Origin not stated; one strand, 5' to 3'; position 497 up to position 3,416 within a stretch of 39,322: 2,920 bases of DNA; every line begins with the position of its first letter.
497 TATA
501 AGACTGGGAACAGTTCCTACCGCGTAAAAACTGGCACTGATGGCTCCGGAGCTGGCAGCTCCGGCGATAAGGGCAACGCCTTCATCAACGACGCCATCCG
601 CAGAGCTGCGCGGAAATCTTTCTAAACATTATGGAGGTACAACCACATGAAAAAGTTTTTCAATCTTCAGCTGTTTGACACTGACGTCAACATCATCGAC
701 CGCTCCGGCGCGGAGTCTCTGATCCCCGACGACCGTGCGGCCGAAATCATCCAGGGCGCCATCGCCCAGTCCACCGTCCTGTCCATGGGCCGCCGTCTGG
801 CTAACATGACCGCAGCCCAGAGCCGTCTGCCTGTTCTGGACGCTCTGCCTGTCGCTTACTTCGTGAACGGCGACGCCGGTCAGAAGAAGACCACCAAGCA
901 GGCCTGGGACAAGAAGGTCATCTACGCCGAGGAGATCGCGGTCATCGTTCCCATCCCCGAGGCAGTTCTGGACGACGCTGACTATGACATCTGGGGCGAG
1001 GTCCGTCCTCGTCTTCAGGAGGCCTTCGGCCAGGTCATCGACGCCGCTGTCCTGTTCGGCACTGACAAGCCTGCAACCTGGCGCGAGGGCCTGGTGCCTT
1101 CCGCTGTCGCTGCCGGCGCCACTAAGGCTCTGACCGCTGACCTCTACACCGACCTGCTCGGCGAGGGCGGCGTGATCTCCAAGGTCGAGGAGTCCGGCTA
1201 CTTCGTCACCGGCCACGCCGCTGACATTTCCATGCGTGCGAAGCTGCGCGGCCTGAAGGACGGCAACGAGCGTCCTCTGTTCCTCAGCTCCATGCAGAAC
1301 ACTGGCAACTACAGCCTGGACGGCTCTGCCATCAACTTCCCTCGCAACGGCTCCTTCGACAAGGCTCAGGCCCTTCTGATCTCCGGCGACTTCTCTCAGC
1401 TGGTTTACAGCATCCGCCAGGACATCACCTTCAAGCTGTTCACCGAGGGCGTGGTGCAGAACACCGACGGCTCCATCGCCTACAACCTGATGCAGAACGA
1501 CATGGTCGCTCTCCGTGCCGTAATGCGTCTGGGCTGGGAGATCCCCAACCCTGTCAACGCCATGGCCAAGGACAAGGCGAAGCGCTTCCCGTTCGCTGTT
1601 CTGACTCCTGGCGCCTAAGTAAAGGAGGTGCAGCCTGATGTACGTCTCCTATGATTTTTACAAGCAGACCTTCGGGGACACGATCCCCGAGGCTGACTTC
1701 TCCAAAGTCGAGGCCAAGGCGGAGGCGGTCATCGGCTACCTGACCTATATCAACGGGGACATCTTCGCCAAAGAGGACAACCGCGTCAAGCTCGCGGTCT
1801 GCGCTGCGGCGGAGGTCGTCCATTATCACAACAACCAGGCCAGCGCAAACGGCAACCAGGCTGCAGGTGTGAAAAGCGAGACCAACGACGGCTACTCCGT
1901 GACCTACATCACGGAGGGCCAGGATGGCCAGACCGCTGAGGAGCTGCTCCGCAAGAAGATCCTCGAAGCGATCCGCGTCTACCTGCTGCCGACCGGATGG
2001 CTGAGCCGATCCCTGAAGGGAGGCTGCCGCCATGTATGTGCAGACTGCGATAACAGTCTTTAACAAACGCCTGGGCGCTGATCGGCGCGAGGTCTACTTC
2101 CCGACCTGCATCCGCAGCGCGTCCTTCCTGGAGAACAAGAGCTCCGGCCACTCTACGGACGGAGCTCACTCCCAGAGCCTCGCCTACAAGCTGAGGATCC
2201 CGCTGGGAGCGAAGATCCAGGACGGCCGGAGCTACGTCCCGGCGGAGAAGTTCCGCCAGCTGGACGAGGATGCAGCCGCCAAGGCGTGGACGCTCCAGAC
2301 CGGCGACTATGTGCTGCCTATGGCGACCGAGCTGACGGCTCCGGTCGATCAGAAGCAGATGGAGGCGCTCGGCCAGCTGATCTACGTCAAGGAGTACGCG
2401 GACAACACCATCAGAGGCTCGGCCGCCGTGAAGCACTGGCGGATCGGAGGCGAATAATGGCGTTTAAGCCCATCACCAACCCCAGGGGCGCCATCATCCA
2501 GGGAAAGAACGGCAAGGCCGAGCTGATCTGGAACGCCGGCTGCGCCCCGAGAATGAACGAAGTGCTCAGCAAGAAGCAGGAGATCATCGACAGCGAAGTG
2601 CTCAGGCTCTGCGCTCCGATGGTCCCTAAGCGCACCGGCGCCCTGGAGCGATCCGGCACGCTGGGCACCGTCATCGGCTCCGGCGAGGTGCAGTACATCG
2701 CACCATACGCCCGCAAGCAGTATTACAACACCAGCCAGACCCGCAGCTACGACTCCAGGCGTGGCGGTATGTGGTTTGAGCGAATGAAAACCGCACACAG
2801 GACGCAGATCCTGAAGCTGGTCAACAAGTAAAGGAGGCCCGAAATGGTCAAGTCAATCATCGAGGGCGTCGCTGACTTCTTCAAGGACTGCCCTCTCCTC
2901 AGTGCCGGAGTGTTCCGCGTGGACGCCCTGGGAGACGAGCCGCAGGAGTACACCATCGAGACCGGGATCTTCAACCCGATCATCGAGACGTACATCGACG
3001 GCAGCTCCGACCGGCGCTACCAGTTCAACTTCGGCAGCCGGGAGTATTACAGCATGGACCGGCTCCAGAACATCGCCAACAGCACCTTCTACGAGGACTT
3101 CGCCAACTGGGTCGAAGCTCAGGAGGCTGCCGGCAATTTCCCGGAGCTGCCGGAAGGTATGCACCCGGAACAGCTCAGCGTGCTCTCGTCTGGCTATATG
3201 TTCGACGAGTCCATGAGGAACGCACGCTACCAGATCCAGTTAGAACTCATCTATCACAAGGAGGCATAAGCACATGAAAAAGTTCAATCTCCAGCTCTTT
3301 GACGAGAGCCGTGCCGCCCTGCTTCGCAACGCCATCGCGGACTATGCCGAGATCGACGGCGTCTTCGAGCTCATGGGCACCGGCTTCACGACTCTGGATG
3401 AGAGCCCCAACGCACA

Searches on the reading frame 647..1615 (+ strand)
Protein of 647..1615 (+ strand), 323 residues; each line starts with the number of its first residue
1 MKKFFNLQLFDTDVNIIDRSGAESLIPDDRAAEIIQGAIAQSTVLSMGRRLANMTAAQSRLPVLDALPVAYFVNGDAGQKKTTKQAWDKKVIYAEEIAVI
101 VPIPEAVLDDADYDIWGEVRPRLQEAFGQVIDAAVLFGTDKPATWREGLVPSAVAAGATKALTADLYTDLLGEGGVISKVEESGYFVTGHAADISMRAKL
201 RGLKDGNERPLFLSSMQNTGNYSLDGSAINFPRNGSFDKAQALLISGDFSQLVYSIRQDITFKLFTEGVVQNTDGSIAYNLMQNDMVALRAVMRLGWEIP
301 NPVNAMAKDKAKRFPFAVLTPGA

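Call 9: search_protein_families(library=pfam, max_evalue=0.01, proteins=[window:647-1615:+])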
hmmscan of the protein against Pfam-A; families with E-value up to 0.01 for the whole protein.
window:647-1615:+ (323 aa): 1 family
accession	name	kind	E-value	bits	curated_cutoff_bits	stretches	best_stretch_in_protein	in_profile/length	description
PF05065.19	Phage_capsid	-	2.6e-29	102.9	24.2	1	25-302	4-272/280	Phage capsid family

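Call 10: search_protein_families(library=phrogs, max_evalue=0.001, proteins=[window:647-1615:+])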
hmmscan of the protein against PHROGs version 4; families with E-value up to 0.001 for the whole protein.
window:647-1615:+ (323 aa): 2 families
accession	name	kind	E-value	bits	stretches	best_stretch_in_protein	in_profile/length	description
phrog_10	-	head and packaging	8e-49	168.3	1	14-321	357-635/752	major head protein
phrog_617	-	head and packaging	0.00089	19.2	0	19-167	344-496/626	major head protein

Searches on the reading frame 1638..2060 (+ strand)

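Call 9: search_protein_families(library=pfam, max_evalue=0.01, proteins=[window:1638-2060:+])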
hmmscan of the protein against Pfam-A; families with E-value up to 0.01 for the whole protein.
window:1638-2060:+ (141 aa): 0 families

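Call 10: search_protein_families(library=phrogs, max_evalue=0.001, proteins=[window:1638-2060:+])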
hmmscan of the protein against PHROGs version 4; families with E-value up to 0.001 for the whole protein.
window:1638-2060:+ (141 aa): 1 family
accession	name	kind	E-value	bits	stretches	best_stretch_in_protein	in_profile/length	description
phrog_541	-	connector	1e-21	78.2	1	1-126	2-126/129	head-tail adaptor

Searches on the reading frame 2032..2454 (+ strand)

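Call 9: search_protein_families(library=pfam, max_evalue=0.01, proteins=[window:2032-2454:+])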
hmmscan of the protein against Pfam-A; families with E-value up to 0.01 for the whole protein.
window:2032-2454:+ (141 aa): 1 family
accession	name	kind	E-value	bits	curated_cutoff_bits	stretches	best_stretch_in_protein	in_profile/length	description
PF20536.3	DUF6751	-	0.00039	20.9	27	0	1-60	1-60/113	Family of unknown function (DUF6751)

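Call 10: search_protein_families(library=phrogs, max_evalue=0.001, proteins=[window:2032-2454:+])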
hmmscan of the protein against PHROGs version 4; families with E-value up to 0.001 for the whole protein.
window:2032-2454:+ (141 aa): 1 family
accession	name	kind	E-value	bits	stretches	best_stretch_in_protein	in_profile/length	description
phrog_3366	-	unknown function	3.7e-16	60.6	1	1-141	1-137/137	-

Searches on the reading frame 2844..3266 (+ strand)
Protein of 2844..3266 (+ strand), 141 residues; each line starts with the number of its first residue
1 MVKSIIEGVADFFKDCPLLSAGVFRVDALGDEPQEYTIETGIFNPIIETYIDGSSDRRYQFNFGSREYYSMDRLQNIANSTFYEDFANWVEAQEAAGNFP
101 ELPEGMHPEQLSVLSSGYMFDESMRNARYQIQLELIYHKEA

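Call 9: search_protein_families(library=pfam, max_evalue=0.01, proteins=[window:2844-3266:+])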
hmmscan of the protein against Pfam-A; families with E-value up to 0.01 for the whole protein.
window:2844-3266:+ (141 aa): 0 families

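Call 10: search_protein_families(library=phrogs, max_evalue=0.001, proteins=[window:2844-3266:+])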
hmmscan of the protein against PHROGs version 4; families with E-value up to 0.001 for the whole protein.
window:2844-3266:+ (141 aa): 2 families
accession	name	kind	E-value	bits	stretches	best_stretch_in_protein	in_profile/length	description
phrog_3266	-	connector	6.7e-41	140.4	1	4-140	2-141/142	tail completion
phrog_556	-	head and packaging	1.6e-17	65.2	1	4-137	163-294/295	minor head protein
